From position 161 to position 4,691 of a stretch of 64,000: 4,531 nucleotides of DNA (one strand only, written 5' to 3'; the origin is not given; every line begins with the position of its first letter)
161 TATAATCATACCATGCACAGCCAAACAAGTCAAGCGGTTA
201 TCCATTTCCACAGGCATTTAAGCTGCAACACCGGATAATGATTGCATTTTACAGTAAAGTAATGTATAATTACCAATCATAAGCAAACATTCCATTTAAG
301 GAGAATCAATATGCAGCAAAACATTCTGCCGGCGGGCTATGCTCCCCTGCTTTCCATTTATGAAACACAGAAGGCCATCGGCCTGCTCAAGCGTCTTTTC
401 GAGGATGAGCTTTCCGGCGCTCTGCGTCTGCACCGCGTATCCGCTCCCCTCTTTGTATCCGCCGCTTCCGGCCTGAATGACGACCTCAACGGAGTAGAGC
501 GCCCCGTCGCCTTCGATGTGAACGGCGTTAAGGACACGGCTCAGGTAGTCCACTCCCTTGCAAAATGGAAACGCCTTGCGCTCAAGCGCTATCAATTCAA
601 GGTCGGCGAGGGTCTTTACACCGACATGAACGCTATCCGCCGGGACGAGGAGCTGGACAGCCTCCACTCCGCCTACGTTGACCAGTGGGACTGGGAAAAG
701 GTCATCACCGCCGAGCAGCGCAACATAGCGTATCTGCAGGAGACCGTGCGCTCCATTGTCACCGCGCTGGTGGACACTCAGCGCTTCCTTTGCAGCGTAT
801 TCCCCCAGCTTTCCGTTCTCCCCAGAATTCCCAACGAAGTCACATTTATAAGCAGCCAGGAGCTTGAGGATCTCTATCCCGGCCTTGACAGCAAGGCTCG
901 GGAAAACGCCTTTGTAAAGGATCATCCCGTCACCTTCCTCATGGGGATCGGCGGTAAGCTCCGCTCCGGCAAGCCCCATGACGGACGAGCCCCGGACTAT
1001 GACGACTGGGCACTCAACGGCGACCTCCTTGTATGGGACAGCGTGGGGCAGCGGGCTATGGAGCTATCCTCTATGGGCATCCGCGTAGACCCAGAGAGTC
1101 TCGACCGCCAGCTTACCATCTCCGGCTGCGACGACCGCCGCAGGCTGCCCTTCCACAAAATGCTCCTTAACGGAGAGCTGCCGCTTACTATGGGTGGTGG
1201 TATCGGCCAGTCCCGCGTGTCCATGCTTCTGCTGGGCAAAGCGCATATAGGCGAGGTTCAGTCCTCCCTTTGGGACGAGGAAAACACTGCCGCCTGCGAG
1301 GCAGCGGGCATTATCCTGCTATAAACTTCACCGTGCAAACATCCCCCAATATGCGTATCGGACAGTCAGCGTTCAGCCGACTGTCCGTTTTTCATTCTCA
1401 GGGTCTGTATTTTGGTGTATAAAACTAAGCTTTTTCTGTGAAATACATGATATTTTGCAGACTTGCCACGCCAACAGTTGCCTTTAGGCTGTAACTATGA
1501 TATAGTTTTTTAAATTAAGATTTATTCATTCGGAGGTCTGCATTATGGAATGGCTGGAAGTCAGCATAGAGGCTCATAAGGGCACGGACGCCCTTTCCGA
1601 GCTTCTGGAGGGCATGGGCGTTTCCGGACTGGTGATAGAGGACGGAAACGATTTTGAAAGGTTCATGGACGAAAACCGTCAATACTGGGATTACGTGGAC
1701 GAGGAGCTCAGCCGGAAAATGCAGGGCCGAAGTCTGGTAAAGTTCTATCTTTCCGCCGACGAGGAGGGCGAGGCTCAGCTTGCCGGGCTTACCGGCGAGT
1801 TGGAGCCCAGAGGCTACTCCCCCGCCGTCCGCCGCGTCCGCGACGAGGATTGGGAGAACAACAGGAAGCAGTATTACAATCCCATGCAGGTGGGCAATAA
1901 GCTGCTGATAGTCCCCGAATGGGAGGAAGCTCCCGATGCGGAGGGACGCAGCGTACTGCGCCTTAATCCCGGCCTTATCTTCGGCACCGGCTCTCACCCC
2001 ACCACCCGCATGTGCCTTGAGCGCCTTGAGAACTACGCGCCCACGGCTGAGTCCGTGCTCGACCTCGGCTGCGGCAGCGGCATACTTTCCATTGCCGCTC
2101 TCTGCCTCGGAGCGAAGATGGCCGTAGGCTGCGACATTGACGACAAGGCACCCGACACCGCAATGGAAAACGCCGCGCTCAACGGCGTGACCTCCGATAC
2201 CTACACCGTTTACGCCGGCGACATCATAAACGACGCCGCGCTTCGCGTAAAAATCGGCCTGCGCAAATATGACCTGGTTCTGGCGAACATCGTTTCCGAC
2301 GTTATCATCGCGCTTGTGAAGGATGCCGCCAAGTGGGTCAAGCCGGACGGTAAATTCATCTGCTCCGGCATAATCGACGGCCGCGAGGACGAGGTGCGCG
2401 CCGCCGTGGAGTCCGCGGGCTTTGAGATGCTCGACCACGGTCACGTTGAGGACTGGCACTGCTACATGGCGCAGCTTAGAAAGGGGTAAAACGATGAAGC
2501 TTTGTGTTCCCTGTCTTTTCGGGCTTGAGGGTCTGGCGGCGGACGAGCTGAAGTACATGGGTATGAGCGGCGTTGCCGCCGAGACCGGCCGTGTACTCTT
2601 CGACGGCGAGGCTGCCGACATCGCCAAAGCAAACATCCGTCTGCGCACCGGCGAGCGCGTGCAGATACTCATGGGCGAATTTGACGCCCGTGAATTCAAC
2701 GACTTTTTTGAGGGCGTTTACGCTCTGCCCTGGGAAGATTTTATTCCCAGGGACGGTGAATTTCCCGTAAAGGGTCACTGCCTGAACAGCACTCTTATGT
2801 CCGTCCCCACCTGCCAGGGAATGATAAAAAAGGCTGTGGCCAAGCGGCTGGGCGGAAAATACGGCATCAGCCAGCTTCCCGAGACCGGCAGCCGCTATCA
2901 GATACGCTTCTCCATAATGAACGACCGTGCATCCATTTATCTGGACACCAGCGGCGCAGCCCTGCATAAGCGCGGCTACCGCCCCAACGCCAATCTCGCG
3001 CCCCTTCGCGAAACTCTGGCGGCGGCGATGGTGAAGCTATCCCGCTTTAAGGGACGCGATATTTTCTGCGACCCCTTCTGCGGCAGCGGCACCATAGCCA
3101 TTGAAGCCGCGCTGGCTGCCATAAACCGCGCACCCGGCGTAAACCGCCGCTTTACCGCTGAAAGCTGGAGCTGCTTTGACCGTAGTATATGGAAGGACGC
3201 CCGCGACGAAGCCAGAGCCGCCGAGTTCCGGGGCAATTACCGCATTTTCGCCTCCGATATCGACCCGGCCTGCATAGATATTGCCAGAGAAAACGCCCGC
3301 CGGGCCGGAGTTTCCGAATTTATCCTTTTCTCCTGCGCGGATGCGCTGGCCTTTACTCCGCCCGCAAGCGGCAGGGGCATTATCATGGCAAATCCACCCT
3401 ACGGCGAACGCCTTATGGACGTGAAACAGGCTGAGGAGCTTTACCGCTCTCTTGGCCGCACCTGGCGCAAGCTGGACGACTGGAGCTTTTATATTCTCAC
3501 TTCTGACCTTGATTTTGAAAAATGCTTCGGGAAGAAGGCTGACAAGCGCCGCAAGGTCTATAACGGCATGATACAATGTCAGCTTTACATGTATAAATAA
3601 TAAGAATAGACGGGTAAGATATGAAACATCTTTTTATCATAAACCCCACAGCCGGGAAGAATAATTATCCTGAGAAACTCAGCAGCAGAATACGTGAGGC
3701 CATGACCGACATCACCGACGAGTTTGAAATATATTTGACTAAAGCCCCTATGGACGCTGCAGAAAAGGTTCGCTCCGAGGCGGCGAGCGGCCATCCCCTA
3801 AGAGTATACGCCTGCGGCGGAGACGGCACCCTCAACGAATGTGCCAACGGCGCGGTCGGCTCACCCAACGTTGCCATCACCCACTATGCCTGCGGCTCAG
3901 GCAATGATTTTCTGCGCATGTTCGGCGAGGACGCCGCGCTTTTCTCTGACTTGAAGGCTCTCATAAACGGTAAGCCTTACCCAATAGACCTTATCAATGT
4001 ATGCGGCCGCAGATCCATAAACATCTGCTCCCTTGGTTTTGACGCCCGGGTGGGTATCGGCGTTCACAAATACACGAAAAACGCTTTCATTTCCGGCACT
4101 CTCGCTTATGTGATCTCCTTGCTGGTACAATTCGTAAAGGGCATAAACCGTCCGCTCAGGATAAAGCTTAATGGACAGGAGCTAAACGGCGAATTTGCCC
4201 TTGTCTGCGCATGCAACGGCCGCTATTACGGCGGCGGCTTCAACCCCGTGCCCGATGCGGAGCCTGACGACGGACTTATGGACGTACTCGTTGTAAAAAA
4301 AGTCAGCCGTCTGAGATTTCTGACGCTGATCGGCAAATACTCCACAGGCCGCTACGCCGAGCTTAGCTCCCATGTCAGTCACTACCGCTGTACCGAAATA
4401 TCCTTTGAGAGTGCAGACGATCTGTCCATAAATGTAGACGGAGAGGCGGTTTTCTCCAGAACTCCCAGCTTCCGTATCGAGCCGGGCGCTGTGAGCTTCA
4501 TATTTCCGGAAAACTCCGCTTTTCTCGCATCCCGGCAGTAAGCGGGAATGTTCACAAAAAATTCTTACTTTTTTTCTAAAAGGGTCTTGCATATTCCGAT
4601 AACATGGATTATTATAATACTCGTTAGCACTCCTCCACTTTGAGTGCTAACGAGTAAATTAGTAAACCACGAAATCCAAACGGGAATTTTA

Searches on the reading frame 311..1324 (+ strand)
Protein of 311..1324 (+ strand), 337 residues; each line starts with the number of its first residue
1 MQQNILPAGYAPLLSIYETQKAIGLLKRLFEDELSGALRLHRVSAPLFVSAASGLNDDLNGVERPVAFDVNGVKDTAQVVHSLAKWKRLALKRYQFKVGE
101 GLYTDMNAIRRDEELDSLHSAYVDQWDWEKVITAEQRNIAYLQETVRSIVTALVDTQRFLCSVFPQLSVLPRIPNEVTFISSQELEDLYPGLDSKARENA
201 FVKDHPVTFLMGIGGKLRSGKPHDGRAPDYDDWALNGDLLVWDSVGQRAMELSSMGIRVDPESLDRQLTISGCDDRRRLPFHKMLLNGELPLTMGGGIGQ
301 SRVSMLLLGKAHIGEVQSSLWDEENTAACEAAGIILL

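Call 58: search_protein_families(library=pfam, max_evalue=0.00001, proteins=[window:311-1324:+])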
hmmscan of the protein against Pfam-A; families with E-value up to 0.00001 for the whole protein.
window:311-1324:+ (337 aa): 1 family
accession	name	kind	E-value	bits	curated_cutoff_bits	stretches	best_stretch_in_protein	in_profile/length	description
PF03590.20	AsnA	-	3.4e-100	334.9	27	1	20-246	1-226/228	Aspartate-ammonia ligase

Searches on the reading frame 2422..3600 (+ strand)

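Call 58: search_protein_families(library=pfam, max_evalue=0.00001, proteins=[window:2422-3600:+])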
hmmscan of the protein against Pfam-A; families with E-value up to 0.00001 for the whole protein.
window:2422-3600:+ (392 aa): 3 families
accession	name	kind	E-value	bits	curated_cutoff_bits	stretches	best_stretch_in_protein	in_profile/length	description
PF01170.24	UPF0020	-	3.7e-53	180.6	22.3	1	184-388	1-195/197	RMKL-like, methyltransferase domain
PF22020.1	RlmL_1st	-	1.7e-18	66.7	27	1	26-80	1-54/55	RlmL ferredoxin-like domain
PF02926.22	THUMP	-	6.4e-11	43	20.6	1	90-175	2-84/84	THUMP domain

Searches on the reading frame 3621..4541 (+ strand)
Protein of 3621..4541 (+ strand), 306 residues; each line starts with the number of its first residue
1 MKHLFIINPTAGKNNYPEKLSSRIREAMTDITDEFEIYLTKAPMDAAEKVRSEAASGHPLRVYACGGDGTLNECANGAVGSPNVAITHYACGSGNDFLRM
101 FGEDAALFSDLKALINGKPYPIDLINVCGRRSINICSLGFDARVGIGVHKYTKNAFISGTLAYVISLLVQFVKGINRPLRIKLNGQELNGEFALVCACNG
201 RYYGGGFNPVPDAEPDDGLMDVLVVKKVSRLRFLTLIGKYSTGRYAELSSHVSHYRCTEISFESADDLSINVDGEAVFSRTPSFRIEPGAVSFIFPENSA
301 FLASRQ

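Call 58: search_protein_families(library=pfam, max_evalue=0.00001, proteins=[window:3621-4541:+])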
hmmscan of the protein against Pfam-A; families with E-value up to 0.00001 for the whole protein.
window:3621-4541:+ (306 aa): 2 families
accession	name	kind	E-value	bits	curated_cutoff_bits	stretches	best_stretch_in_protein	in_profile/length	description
PF19279.4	YegS_C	-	4.6e-26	91.9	27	1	136-294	3-157/158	YegS C-terminal NAD kinase beta sandwich-like domain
PF00781.29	DAGK_cat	-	1.7e-20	73.3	23.6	1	3-127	2-125/125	Diacylglycerol kinase catalytic domain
